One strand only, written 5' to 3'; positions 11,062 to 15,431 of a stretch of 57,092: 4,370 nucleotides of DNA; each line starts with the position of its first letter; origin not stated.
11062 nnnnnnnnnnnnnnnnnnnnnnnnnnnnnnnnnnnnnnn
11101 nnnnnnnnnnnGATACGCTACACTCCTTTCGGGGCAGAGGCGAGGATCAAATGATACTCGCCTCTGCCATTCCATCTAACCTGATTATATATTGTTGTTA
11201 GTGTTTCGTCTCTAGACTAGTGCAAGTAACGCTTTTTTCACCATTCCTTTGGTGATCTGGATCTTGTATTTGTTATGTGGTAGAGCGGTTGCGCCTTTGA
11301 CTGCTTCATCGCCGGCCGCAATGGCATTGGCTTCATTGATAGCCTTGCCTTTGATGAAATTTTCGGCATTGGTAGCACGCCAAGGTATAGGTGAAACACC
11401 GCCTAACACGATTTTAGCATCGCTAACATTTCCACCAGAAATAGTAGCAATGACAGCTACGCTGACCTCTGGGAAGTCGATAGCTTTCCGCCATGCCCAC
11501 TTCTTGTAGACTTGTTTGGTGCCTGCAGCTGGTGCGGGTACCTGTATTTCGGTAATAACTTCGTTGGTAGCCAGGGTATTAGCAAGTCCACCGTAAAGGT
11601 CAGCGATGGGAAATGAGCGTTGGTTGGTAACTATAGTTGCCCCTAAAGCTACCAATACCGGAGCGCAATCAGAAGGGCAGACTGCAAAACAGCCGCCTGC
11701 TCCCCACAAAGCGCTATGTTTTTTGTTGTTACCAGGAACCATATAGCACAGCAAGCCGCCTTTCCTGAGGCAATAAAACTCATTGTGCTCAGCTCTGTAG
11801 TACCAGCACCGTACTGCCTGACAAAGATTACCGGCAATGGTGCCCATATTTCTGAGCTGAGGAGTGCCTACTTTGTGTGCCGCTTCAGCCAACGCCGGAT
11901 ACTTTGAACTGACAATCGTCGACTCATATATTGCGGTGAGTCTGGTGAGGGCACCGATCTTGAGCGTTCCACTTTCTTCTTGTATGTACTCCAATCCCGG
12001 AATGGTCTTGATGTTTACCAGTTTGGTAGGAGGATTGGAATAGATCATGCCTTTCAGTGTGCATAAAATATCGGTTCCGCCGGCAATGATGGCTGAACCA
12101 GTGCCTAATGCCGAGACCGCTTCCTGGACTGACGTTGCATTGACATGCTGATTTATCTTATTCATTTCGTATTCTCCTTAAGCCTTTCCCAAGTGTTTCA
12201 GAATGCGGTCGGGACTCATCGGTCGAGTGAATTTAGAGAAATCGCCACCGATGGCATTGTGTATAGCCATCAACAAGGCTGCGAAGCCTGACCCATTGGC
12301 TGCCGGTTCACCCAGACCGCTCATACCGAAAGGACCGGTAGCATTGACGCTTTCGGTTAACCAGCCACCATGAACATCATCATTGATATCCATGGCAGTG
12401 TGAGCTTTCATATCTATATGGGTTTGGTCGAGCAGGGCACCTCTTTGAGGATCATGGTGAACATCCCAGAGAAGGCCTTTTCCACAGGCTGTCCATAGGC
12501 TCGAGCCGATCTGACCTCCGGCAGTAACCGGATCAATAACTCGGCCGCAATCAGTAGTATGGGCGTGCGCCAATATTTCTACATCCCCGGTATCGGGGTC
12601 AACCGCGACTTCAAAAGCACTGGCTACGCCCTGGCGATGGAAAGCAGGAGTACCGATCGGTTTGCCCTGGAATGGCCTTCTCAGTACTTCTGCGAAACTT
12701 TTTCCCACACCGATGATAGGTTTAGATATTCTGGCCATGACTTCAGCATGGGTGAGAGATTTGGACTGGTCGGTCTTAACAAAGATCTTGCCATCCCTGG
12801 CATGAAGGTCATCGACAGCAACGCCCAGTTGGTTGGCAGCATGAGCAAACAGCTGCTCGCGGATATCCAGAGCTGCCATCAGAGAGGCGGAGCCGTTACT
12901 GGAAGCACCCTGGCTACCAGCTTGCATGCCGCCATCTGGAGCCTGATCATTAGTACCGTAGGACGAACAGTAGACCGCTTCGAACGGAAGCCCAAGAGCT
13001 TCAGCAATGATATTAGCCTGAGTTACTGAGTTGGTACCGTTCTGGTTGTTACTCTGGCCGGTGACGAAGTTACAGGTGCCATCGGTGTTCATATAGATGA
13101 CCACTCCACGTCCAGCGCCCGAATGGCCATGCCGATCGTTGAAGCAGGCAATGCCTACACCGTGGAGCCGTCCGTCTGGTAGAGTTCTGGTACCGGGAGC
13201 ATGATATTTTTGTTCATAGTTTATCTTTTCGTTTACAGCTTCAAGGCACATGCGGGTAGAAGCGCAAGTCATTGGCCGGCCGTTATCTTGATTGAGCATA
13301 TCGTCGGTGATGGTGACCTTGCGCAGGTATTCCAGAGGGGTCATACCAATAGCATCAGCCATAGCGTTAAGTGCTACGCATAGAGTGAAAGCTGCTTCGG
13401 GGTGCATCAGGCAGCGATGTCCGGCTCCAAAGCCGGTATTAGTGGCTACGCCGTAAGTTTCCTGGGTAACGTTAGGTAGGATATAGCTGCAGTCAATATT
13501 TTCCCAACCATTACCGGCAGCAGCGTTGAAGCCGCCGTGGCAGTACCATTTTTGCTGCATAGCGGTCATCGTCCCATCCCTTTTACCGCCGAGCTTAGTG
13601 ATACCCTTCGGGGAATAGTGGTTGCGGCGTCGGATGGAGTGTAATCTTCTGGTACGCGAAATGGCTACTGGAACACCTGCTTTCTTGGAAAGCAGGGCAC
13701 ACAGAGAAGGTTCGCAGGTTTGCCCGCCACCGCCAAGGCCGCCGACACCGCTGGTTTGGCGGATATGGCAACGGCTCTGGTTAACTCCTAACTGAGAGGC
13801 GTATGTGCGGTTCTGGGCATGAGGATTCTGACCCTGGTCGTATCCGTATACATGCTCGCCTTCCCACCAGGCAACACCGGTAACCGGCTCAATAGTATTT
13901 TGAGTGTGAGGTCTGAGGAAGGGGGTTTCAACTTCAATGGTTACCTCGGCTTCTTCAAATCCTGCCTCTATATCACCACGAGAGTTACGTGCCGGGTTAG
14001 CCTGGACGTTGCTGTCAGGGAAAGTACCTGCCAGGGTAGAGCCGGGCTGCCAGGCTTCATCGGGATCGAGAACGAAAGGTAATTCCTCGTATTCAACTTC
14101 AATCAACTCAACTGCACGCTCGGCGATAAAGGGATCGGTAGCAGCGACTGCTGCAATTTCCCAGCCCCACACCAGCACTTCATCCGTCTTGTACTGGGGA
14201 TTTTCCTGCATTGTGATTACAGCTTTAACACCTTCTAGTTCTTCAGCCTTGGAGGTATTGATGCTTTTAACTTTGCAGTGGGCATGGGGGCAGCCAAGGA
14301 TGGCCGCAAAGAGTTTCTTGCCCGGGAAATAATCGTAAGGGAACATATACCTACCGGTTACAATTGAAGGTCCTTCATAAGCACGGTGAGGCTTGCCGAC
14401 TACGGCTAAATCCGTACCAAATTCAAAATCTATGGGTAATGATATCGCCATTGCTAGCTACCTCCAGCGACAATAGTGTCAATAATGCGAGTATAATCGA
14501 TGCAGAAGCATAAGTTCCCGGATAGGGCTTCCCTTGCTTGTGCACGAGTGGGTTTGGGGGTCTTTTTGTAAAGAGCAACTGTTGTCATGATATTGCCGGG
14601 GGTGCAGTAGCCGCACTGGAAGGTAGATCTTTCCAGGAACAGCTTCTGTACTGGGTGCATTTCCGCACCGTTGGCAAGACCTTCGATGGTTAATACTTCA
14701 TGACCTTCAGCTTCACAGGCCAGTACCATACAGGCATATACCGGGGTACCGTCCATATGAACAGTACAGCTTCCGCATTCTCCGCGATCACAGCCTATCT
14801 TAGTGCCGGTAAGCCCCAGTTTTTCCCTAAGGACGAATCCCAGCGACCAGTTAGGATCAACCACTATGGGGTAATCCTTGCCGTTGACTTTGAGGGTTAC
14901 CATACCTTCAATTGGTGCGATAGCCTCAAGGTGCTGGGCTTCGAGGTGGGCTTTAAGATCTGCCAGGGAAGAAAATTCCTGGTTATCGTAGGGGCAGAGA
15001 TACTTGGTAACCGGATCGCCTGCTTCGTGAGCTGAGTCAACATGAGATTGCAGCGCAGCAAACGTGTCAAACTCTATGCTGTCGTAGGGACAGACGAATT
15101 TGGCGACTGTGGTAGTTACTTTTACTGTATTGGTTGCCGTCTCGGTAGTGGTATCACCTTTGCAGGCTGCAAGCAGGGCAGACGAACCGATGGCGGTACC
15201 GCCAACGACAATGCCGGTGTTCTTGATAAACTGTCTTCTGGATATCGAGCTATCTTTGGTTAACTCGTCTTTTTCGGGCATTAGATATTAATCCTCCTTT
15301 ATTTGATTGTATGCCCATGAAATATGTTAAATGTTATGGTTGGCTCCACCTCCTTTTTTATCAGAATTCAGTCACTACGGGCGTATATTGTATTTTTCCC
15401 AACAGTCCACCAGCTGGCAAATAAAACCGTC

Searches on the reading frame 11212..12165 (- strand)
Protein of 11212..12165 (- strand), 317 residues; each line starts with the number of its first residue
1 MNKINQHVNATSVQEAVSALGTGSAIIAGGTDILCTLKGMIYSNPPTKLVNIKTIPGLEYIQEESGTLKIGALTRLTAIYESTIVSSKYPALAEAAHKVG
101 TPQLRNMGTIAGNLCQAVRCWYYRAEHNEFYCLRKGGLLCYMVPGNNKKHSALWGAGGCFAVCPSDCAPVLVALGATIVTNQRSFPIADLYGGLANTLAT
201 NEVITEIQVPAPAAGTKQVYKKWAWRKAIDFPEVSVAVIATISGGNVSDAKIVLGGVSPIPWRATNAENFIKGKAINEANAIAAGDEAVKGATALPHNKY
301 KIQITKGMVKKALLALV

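Call 63: search_protein_families(library=pfam, proteins=[window:11212-12165:-], max_evalue=0.00001)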
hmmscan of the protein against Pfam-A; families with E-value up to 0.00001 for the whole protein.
window:11212-12165:- (317 aa): 2 families
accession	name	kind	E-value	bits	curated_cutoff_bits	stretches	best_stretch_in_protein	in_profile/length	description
PF00941.27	FAD_binding_5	-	4.8e-36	124.6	27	1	8-211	6-169/170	FAD binding domain in molybdopterin dehydrogenase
PF03450.22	CO_deh_flav_C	-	1.3e-14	54.6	25.5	1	224-315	6-101/102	CO dehydrogenase flavoprotein C-terminal domain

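Call 64: search_protein_families(library=ncbifam, proteins=[window:11212-12165:-], max_evalue=0.000001)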
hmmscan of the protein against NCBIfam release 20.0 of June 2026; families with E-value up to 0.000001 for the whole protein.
window:11212-12165:- (317 aa): 7 families
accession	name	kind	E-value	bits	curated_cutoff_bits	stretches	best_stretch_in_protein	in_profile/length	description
NF043083.1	XdhB_XDHase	equivalog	2e-47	161.7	310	2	1-118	1-119/289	xanthine dehydrogenase subunit XdhB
NF041019.1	glyceraldDH_beta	equivalog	1.8e-45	155.3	350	2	7-117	8-118/280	glyceraldehyde dehydrogenase subunit beta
TIGR03195.1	4hydrxCoA_B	equivalog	6.4e-43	147.1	404.55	1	8-280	8-279/321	4-hydroxybenzoyl-CoA reductase subunit beta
NF007427.0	PRK09971.1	equivalog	1.5e-42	145.8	287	2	1-118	1-119/292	xanthine dehydrogenase FAD-binding subunit XdhB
TIGR02963.1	xanthine_xdhA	equivalog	3.6e-27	95.1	467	2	165-312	307-464/468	xanthine dehydrogenase small subunit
TIGR03199.1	pucC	equivalog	8.1e-18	64.6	306.05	1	15-116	6-108/264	xanthine dehydrogenase subunit C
TIGR03312.1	Se_sel_red_FAD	hypoth_equivalog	8.9e-08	31.6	241.5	0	57-115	52-107/257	molybdopterin-dependent oxidoreductase FAD-binding subunit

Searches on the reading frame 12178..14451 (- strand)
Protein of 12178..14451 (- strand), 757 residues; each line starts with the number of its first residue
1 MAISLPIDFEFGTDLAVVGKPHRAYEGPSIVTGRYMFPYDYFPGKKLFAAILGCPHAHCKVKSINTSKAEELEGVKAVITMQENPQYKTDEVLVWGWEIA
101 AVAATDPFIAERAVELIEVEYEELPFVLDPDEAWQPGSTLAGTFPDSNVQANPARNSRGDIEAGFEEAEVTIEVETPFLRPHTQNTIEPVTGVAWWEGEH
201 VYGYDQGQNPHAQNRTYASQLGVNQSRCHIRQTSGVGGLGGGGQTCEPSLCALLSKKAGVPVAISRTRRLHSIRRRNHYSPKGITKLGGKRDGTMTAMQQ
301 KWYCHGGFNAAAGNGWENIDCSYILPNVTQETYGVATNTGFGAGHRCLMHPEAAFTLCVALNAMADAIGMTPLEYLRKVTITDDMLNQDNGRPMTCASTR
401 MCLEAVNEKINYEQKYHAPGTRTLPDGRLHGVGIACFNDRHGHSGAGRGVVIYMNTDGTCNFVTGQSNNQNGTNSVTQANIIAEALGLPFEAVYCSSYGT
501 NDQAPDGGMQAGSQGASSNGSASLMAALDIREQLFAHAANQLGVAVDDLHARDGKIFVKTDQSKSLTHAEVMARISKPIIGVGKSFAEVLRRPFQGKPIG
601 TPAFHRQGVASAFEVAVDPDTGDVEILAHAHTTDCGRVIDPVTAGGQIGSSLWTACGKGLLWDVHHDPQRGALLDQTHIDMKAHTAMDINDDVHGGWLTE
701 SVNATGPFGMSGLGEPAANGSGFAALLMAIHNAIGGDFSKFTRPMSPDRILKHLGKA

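Call 63: search_protein_families(library=pfam, proteins=[window:12178-14451:-], max_evalue=0.00001)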
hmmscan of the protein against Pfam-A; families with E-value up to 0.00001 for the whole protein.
window:12178-14451:- (757 aa): 3 families
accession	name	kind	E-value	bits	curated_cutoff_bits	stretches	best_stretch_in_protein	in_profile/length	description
PF20256.3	MoCoBD_2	-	6e-38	131.4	27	1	406-689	2-282/283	Molybdopterin cofactor-binding domain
PF02738.23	MoCoBD_1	-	9.7e-29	100.6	27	1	155-376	12-240/244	Molybdopterin cofactor-binding domain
PF01315.27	Ald_Xan_dh_C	-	2.3e-16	60.5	31.3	1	32-125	1-110/110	Aldehyde oxidase and xanthine dehydrogenase, a/b hammerhead domain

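Call 64: search_protein_families(library=ncbifam, proteins=[window:12178-14451:-], max_evalue=0.000001)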
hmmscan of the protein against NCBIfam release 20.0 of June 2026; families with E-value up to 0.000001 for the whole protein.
window:12178-14451:- (757 aa): 13 families
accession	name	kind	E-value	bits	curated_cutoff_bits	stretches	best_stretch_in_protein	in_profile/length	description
NF043082.1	XdhA_XDHase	equivalog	1.2e-74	251.8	780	2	89-755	95-753/758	xanthine dehydrogenase subunit XdhA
TIGR03194.1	4hydrxCoA_A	equivalog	3.7e-72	243.9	994.55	1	26-753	5-745/746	4-hydroxybenzoyl-CoA reductase subunit alpha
NF007426.0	PRK09970.1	equivalog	1e-68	232.2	916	2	89-754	100-755/761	xanthine dehydrogenase molybdenum-binding subunit XdhA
NF041018.1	glyceraldDH_alpha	equivalog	3.8e-57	194.2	790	1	87-750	95-740/741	glyceraldehyde dehydrogenase subunit alpha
TIGR03196.1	pucD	equivalog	1.6e-51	175.6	783.65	1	17-747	2-751/763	xanthine dehydrogenase subunit D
NF040766.1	CODH_aero_grp5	exception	8.8e-48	163.1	950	2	89-579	98-597/785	aerobic carbon-monoxide dehydrogenase large subunit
NF041671.1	peri_hyde_PaoC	equivalog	7.5e-45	153.5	1180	1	13-755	13-732/735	aldehyde oxidoreductase molybdenum-binding subunit PaoC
TIGR03313.1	Se_sel_red_Mo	hypoth_equivalog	8.6e-42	142.8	1101.9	1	142-756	346-951/951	molybdopterin-dependent oxidoreductase Mo/Fe-S-binding subunit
NF045668.1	pterin_aldehy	equivalog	5e-40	137.4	1100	1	90-754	272-904/905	molybdopterin-dependent aldehyde oxidoreductase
TIGR02416.1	CO_dehy_Mo_lg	equivalog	4.3e-39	134.3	991.15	1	43-733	19-749/770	aerobic carbon-monoxide dehydrogenase large subunit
TIGR02965.1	xanthine_xdhB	equivalog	4.7e-32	111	849.5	1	54-716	38-713/758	xanthine dehydrogenase molybdopterin binding subunit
TIGR03311.1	Se_dep_XDH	equivalog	7.5e-28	97.1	830.45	1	46-542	190-686/848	selenium-dependent xanthine dehydrogenase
TIGR02969.1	mam_aldehyde_ox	subfamily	4e-14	51.1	1912.3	1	44-734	603-1279/1330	aldehyde oxidase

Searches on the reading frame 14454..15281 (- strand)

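Call 63: search_protein_families(library=pfam, proteins=[window:14454-15281:-], max_evalue=0.00001)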
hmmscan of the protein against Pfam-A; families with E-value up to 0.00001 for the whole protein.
window:14454-15281:- (275 aa): 4 families
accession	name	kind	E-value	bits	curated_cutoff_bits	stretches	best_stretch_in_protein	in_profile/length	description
PF01799.25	Fer2_2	-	2.5e-25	88.8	30.3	1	198-270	1-74/75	[2Fe-2S] binding domain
PF23165.1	zf-C2H2_FBX41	-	1.9e-06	27.7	24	0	99-117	10-28/30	F-box only protein 41 C2H2 zinc finger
PF13085.11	Fer2_3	-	4.4e-06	27.1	27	0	163-204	51-91/107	2Fe-2S iron-sulfur cluster binding domain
PF00111.32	Fer2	-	5.2e-06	26.7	21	0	131-179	2-51/77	2Fe-2S iron-sulfur cluster binding domain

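Call 64: search_protein_families(library=ncbifam, proteins=[window:14454-15281:-], max_evalue=0.000001)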
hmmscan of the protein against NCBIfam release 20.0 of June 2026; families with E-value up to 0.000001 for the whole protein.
window:14454-15281:- (275 aa): 11 families
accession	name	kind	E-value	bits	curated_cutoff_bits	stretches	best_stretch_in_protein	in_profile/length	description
NF041020.1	glyceraldDH_gamma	equivalog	6.1e-51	172.3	290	1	128-271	13-156/164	glyceraldehyde dehydrogenase subunit gamma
TIGR03198.1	pucE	equivalog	4.2e-45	152.9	254.3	1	128-270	4-145/151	xanthine dehydrogenase subunit E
TIGR03193.1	4hydroxCoAred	equivalog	9e-45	152.2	257.8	1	128-271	2-145/148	4-hydroxybenzoyl-CoA reductase subunit gamma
NF043084.2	XdhC_XDHase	equivalog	3.1e-44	150.1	217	1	128-270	3-146/151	xanthine dehydrogenase subunit XdhC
NF008514.0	PRK11433.1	equivalog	7.8e-43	146.5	322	1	116-270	41-210/218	aldehyde dehydrogenase iron-sulfur subunit PaoA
NF045668.1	pterin_aldehy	equivalog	2.2e-39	135.3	1100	1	129-271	4-149/905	molybdopterin-dependent aldehyde oxidoreductase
NF007387.0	PRK09908.1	equivalog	4.1e-38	130.3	212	1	128-270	9-152/159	xanthine dehydrogenase iron sulfur-binding subunit XdhC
TIGR02963.1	xanthine_xdhA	equivalog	1.9e-34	119.1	467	1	141-269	15-153/468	xanthine dehydrogenase small subunit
TIGR03311.1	Se_dep_XDH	equivalog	1.1e-30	106.4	830.45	1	132-270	5-140/848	selenium-dependent xanthine dehydrogenase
TIGR02969.1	mam_aldehyde_ox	subfamily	1.5e-26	92.2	1912.3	1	139-270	15-157/1330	aldehyde oxidase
TIGR03313.1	Se_sel_red_Mo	hypoth_equivalog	8.5e-08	30.3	1101.9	1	167-258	38-129/951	molybdopterin-dependent oxidoreductase Mo/Fe-S-binding subunit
